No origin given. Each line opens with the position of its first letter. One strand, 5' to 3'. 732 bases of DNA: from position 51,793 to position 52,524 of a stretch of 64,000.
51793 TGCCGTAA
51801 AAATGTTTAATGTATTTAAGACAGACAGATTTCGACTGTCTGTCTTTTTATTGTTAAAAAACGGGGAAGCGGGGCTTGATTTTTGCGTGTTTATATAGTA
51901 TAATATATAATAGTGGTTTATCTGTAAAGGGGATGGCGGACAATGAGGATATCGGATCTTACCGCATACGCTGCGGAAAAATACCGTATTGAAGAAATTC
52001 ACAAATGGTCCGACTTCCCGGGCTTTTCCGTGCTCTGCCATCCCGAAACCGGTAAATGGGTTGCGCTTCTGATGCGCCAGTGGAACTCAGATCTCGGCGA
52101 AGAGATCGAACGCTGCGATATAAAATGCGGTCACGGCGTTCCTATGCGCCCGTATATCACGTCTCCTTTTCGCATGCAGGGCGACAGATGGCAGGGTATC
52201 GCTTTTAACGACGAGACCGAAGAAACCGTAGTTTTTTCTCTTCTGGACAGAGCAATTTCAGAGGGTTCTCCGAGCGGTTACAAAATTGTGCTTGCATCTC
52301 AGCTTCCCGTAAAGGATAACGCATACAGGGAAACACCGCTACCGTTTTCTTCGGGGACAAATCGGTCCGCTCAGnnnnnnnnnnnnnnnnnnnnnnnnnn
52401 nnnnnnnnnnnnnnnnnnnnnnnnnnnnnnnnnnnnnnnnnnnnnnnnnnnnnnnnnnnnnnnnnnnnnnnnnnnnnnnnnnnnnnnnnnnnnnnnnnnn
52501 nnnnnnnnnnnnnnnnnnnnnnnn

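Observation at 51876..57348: TerB-N/TerB-C protein + DUF2791-type ATPase + DExH helicase operon: a Shango-type anti-phage module with an extra YjbR-like head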

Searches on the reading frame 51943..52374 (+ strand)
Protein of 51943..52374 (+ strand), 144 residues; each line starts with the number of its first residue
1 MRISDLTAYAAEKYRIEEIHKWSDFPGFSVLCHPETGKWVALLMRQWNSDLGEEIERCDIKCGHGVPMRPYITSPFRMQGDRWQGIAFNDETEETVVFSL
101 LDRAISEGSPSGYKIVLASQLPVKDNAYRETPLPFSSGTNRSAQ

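Call 11: search_protein_families(library=pfam, proteins=[window:51943-52374:+], max_evalue=10)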
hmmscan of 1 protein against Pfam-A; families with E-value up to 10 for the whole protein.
seq(144 aa): 1 family
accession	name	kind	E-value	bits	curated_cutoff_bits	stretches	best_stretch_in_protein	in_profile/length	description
PF11405.13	Inhibitor_I67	-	0.053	14.2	25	1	21-42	10-31/41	Bromelain inhibitor VI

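Call 27: search_protein_representatives(protein=window:51943-52347:+)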
Query: 135 residues. Proteins with E-value up to 0.001 (for the whole library): 224; up to 1e-10: 195; up to 1e-30: 67. The best 150 are listed.
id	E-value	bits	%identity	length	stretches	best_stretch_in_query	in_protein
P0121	5.1e-52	191.7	63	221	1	1-135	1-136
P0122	6.0e-48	178.5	60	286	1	1-135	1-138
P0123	2.6e-44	166.7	54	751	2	2-135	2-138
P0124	6.1e-43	162.3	55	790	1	1-135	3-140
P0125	3.4e-42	159.9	58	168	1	1-134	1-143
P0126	9.4e-42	158.4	57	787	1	1-134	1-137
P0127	1.0e-40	155.1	64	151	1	1-105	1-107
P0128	1.2e-40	154.9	60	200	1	1-110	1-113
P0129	2.7e-40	153.7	52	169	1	1-134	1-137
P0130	3.9e-40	153.2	57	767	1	1-134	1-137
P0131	7.9e-40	152.2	62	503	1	1-118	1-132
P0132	1.0e-39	151.8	62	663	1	1-112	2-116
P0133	1.1e-39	151.8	54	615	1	1-135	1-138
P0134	5.2e-39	149.6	54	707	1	1-134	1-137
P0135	5.7e-39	149.4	54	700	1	1-132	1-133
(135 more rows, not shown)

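Call 33: search_solved_structures(query=A2, max_evalue=10, show_alignments=3)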
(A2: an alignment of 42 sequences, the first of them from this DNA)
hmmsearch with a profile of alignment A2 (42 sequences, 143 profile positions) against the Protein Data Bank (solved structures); distinct sequences matched with E-value up to 10: 2.
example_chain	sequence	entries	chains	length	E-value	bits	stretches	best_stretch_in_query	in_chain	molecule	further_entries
2kfp_A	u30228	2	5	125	1.5e-11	47.5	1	1-105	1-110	PSPTO_3016 protein | uncharacterized protein PSPTO_3016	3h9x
1bi6_H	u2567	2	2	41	0.6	13.1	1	13-42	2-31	BROMELAIN INHIBITOR VI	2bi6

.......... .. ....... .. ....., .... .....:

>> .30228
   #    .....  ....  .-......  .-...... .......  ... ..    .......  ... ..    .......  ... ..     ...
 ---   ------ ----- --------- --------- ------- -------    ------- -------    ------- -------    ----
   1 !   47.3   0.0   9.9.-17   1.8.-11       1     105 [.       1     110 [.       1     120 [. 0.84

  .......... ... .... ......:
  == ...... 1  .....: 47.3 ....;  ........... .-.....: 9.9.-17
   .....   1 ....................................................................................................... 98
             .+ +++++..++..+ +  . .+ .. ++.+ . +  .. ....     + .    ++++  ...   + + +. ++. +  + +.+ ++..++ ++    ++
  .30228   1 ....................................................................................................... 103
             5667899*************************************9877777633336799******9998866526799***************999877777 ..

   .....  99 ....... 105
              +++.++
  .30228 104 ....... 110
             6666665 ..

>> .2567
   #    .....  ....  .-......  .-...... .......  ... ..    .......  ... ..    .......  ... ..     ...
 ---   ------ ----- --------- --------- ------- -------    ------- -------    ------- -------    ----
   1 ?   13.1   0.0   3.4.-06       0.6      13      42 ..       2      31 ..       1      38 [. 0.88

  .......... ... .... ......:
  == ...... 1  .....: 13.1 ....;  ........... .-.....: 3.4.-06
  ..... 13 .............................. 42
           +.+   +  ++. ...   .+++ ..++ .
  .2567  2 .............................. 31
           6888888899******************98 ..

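Call 36: search_protein_families(library=pfam, alignment_id=A2, max_evalue=10)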
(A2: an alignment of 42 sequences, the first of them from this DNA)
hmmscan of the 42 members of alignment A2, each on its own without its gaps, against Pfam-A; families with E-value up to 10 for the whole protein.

A. member 1, seq(140 aa): 1 family
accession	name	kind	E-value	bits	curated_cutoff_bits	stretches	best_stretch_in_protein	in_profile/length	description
PF11405.13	Inhibitor_I67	-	0.051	14.3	25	1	21-42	10-31/41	Bromelain inhibitor VI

B. families by the number of members that match (of 42 scanned): 5 families
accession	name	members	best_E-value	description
PF04237.18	YjbR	29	1.4e-05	YjbR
PF11405.13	Inhibitor_I67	6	0.051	Bromelain inhibitor VI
PF09253.15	Ole_e_6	1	0.039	Pollen allergen Ole e 6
PF16320.10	Ribosomal_L12_N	1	0.13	Ribosomal protein L7/L12 dimerisation domain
PF22069.2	Androglobin_IV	1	0.2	Androglobin, domain IV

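Call 44: predict_structure(alignment_id=A2)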
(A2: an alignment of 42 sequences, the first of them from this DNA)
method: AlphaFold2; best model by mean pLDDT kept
length: 140 residues; sequences in the alignment: 42
mean_pLDDT: 82.4   pTM: 0.71
mean pLDDT of the five models: 82.4, 81.1, 80.1, 79.4, 78.1
residues with pLDDT >= 90: 83; 70-90: 24; 50-70: 9; < 50: 24
segments of 3 or more residues with pLDDT < 50: 111-122, 124-128
pLDDT, mean of each block of 10 residues (from residue 1): 97 96 89 91 94 94 90 91 93 96 82 44 47 49
secondary structure, 60 per line:
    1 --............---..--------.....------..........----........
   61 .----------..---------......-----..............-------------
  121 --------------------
elements in order: H3-14 E28-32 E39-48 E53-61 E83-88 H94-107

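Call 49: fold_search(model_id=the predicted structure, library=pdb)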
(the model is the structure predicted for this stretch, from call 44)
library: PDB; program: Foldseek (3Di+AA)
matches with E <= 10: 462; with E <= 0.001: 2
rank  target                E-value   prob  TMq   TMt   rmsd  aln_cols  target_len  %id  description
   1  3h9x_A                7.4e-08  1.00  0.66  0.78   2.4       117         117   23  Crystal Structure of the PSPTO_3016 protein from Pseudomonas syringae, Northeast Structural Genomics Consortium Target (released 2009-05-19)
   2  2kfp_MODEL_1_A        1.0e-05  1.00  0.62  0.69   3.4       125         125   22  Solution NMR structure of PSPTO_3016 from Pseudomonas syringae. Northeast Structural Genomics Consortium targe (released 2009-03-24)
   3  2fki_MODEL_1_A        3.2e-03  1.00  0.54  0.62   3.4       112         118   12  NMR Structure of Protein yjbR from Escherichia coli; Northeast Structural Genomics Consortium Target ER226 (released 2006-02-28)
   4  2a1v                  4.5e-02  1.00  0.55  0.55   4.4       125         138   13  Crystal structure of Deinococcus radiodurans protein DR2400, Pfam domain DUF419 (released 2005-07-26)
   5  4eak_A                6.4e-02  0.28  0.17  0.23  13.7       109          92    9  Co-crystal structure of an AMPK core with ATP (released 2012-06-06)
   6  5ezv_A                1.1e-01  0.35  0.19  0.07  13.8       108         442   11  X-ray crystal structure of AMP-activated protein kinase alpha-2/alpha-1 RIM chimaera (alpha-2(1-347)/alpha-1(349-401)/ (released 2016-03-09)
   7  6b1u_A                1.4e-01  0.30  0.19  0.07  13.1       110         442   10  Structure of full-length human AMPK (a2b1g1) in complex with a small molecule activator SC4 (released 2018-04-25)
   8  6b2e_A                1.7e-01  0.21  0.19  0.07  14.7       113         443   12  Structure of full length human AMPK (a2b2g1) in complex with a small molecule activator SC4. (released 2018-04-25)
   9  2y8l_A                1.9e-01  0.18  0.19  0.24  14.3       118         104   12  Structure of the regulatory fragment of mammalian aMPK in complex with two ADP (released 2011-03-16)
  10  2v8q_A                2.0e-01  0.25  0.20  0.26  13.2       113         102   11  Crystal structure of the regulatory fragment of mammalian AMPK in complexes with AMP (released 2007-09-25)
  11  4cff_C                2.1e-01  0.25  0.18  0.07  13.8       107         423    9  Structure of full length human AMPK in complex with a small molecule activator, a thienopyridone derivative (A-769662) (released 2013-12-25)
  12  4cfe_C                2.1e-01  0.20  0.18  0.07  14.6       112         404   10  Structure of full length human AMPK in complex with a small molecule activator, a benzimidazole derivative (991) (released 2013-12-25)
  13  4zhx_A                2.7e-01  0.21  0.19  0.07  13.8       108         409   10  Novel binding site for allosteric activation of AMPK (released 2016-03-09)
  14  4cff_A                3.9e-01  0.15  0.18  0.07  14.6       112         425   10  Structure of full length human AMPK in complex with a small molecule activator, a thienopyridone derivative (A-769662) (released 2013-12-25)
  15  4cfe_A                3.9e-01  0.15  0.18  0.07  14.6       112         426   10  Structure of full length human AMPK in complex with a small molecule activator, a benzimidazole derivative (991) (released 2013-12-25)
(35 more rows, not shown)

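Call 61: find_related_loci(query=A2, collection=genome_contigs, flank=7000)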
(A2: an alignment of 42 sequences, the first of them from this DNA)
Query A2 (140 aa) in genome_contigs; peptide patterns used: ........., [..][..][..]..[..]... (x = any residue, [..] = any of these).
183 stretches matched a pattern; 175 encode a relative of the query (tblastn E <= 1e-3); the best 80 are kept; 80 distinct loci.
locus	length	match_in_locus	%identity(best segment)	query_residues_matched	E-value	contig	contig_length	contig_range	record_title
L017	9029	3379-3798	87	1-140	4e-84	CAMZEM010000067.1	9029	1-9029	MAG TPA_asm: uncultured Clostridia bacterium isolate SRR10912533_bin.8_metaWRAP_v1.3_MAG genome assembly, contig: ERZ142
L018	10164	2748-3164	66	1-139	2e-63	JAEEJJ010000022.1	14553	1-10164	MAG: Clostridiales bacterium isolate Tb.RUG.167 k141_1886246_flag=0_multi=46.7865_len=14553, whole genome shotgun sequen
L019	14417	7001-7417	64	1-139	4e-61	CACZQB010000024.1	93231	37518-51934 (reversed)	MAG: Ruminococcaceae bacterium isolate RUG12846 genome assembly, contig: RUG12846_asm_24, whole genome shotgun sequence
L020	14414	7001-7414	64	1-138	6e-61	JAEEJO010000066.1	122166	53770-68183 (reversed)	MAG: Clostridiales bacterium isolate Tb.RUG.171 k141_10827396_flag=1_multi=29.4158_len=122166, whole genome shotgun sequ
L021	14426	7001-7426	61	1-139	3e-59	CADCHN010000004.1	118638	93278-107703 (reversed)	MAG: Ruminococcaceae bacterium isolate RUG14654 genome assembly, contig: RUG14654_asm_4, whole genome shotgun sequence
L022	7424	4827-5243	60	1-136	3e-57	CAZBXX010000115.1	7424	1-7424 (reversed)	MAG TPA_asm: uncultured Oscillospiraceae bacterium isolate SRP278969_co1_214 genome assembly, contig: NODE_15612_length_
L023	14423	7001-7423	60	1-140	7e-57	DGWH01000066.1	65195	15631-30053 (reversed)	MAG TPA_asm: Christensenella sp. UBA4263 UBA4263_contig_1464, whole genome shotgun sequence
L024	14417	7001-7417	60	1-136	2e-56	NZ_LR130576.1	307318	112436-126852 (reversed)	Lachnoclostridium sp. Marseille-P6806, whole genome shotgun sequence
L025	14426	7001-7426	58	1-139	5e-56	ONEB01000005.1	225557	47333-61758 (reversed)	uncultured Clostridiales bacterium isolate RUG221 genome assembly, contig: scaffold_48, whole genome shotgun sequence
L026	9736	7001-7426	58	1-139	5e-56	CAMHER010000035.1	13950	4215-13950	MAG: uncultured Clostridia bacterium isolate SRR11784282_bin.26_metaWRAP_v1.3_MAG genome assembly, contig: ERZ12202942.4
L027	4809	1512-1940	58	1-140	4e-56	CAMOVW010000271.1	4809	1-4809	MAG: uncultured Clostridia bacterium isolate SRR873600_bin.140_metaWRAP_v1.3_MAG genome assembly, contig: NODE_47167_len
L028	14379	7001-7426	58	1-139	2e-54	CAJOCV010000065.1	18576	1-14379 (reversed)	uncultured Oscillospiraceae bacterium isolate Sheep_1_mag_55 genome assembly, contig: scaffold_3390, whole genome shotgu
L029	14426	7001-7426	57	1-139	2e-54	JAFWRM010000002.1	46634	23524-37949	MAG: Oscillospiraceae bacterium isolate RGIG6004 Sheep_Omasum-3__c44210, whole genome shotgun sequence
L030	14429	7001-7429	57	1-140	1e-54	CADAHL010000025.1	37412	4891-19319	MAG: Ruminococcaceae bacterium isolate RUG13294 genome assembly, contig: RUG13294_asm_25, whole genome shotgun sequence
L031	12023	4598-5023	55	1-140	1e-54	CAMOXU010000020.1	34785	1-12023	MAG: uncultured Clostridia bacterium isolate SRR873600_bin.3_metaWRAP_v1.3_MAG genome assembly, contig: NODE_2093_length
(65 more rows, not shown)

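Call 84: search_protein_families(library=padloc, proteins=[window:51943-52362:+], max_evalue=0.01)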
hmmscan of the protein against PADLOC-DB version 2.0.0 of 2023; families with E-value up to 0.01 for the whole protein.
window:51943-52362:+ (140 aa): 0 families

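Call 91: fold_search(model_id=the predicted structure, library=viral)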
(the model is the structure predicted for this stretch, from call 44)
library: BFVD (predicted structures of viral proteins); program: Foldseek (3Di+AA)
matches with E <= 10: 434; with E <= 0.001: 0
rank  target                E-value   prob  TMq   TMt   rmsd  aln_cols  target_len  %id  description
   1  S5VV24                2.1e-02  0.84  0.32  0.24  11.9       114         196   13  Uncharacterized protein [Pseudomonas phage PaBG]
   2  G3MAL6                2.4e-02  0.90  0.32  0.36  12.4       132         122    9  Gp475 [Bacillus phage G]
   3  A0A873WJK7            3.5e-02  0.57  0.28  0.24  17.9       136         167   15  Uncharacterized protein [Klebsiella phage Miami]
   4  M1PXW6                7.6e-02  0.28  0.24  0.05  12.6       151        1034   10  Transglycosylase SLT domain-containing protein [Synechococcus phage S-CBP4]
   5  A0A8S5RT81            1.1e-01  0.35  0.26  0.27   8.4       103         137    9  Uncharacterized protein [Siphoviridae sp. ctZF426]
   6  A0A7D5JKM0            1.4e-01  0.96  0.26  0.43   2.0        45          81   16  (no name in the UniProt tables at hand)
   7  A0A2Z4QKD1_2          1.4e-01  0.25  0.24  0.04  17.2       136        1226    9  Polyprotein (Fragment) [Sclerotinia sclerotiorum endornavirus 4]
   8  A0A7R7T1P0            2.0e-01  0.28  0.25  0.15   8.8       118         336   11  Uncharacterized protein [Osugoroshi virus]
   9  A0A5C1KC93            2.8e-01  0.91  0.29  0.36   3.5        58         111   16  (no name in the UniProt tables at hand)
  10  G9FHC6                3.0e-01  0.23  0.20  0.30  12.2        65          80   17  (no name in the UniProt tables at hand)
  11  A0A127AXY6            3.4e-01  0.11  0.17  0.19  15.8        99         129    9  Uncharacterized protein [Bacillus phage SP-15]
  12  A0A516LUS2            3.8e-01  0.14  0.17  0.20  13.6        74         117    9  (no name in the UniProt tables at hand)
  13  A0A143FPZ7            4.1e-01  0.23  0.29  0.41   6.0       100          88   13  Uncharacterized protein [Mycobacterium phage Shipwreck]
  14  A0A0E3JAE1            4.3e-01  0.20  0.24  0.22  17.3       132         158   11  Ac26 [Helicoverpa armigera nucleopolyhedrovirus]
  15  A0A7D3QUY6            4.3e-01  0.08  0.19  0.06  16.6       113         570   12  AAA ATPase protein [Fadolivirus FV1/VV64]
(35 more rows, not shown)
